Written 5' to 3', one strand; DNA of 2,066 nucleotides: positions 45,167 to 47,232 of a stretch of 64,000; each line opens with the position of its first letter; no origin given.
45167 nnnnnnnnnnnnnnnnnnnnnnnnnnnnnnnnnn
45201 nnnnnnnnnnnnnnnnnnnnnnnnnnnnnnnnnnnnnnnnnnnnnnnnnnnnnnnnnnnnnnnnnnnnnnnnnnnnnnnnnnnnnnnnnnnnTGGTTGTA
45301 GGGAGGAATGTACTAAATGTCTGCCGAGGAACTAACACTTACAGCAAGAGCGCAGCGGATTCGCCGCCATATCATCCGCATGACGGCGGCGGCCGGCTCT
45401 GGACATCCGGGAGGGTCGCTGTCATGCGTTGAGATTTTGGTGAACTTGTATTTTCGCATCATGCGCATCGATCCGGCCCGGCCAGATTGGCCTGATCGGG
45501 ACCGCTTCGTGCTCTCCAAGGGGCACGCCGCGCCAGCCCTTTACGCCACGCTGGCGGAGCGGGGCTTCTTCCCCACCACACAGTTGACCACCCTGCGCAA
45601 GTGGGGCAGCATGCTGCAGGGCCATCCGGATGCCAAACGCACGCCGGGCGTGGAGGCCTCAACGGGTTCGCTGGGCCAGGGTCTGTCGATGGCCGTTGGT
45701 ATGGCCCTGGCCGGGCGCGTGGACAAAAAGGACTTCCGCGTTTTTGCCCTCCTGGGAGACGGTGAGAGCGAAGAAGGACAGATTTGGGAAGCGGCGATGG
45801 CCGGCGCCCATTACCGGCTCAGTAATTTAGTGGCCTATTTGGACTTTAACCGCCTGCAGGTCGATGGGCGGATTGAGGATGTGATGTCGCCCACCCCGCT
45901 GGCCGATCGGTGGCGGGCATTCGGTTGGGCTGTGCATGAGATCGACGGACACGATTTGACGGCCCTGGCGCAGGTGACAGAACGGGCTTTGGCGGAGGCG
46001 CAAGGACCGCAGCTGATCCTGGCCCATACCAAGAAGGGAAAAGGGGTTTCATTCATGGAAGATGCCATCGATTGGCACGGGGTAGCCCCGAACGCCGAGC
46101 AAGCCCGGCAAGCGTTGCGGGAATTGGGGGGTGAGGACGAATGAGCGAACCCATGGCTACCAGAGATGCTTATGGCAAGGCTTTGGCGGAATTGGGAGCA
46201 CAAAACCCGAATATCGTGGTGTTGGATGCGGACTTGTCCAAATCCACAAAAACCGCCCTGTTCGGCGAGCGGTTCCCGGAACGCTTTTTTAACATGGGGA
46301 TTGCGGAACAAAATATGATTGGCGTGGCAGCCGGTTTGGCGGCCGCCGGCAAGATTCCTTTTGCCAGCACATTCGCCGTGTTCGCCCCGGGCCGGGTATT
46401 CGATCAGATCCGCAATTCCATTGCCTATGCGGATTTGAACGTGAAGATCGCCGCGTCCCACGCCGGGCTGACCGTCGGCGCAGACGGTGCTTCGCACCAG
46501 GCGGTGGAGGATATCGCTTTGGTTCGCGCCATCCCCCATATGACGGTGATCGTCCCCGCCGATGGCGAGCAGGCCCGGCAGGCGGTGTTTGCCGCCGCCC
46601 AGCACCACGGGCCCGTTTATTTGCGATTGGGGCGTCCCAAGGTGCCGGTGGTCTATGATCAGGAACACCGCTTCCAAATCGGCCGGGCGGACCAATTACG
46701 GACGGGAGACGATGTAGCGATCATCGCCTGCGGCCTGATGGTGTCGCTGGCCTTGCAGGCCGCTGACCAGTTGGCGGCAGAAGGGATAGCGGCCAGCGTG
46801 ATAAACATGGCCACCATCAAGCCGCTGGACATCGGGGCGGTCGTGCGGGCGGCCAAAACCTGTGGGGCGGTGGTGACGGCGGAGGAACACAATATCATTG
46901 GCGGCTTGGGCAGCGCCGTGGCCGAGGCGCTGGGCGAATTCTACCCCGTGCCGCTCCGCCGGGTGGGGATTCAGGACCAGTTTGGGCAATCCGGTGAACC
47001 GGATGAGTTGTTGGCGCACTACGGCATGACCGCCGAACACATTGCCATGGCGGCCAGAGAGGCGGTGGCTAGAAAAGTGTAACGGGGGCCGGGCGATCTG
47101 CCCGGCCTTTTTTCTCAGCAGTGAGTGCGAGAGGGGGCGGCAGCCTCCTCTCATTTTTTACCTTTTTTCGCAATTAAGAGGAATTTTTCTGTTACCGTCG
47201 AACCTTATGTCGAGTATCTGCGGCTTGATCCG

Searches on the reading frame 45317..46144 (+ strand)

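Call 54: search_protein_families(library=pfam, proteins=[window:45317-46144:+], max_evalue=0.00001)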
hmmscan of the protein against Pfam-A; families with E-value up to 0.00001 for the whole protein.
window:45317-46144:+ (275 aa): 3 families
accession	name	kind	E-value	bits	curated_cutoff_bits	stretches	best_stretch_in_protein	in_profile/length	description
PF00456.26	Transketolase_N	-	7.3e-54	183.4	22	1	13-272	7-277/334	Transketolase, thiamine diphosphate binding domain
PF13292.11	DXP_synthase_N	-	1.2e-12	48.1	21.2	1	7-180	17-173/274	1-deoxy-D-xylulose-5-phosphate synthase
PF00676.26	E1_dh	-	5.1e-08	32.7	22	1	97-232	82-218/300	Dehydrogenase E1 component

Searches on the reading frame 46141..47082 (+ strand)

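Call 54: search_protein_families(library=pfam, proteins=[window:46141-47082:+], max_evalue=0.00001)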
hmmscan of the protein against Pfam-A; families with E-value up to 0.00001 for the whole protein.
window:46141-47082:+ (313 aa): 3 families
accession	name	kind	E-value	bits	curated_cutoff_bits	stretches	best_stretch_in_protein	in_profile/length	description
PF02779.29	Transket_pyr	-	8.5e-49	166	27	1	4-169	2-173/174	Transketolase, pyrimidine binding domain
PF02780.25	Transketolase_C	-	1.6e-34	119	25.9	1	181-301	1-124/124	Transketolase, C-terminal domain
PF22613.1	Transketolase_C_1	-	4.3e-08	33.8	27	1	189-297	11-113/113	Transketolase-like TK C-terminal domain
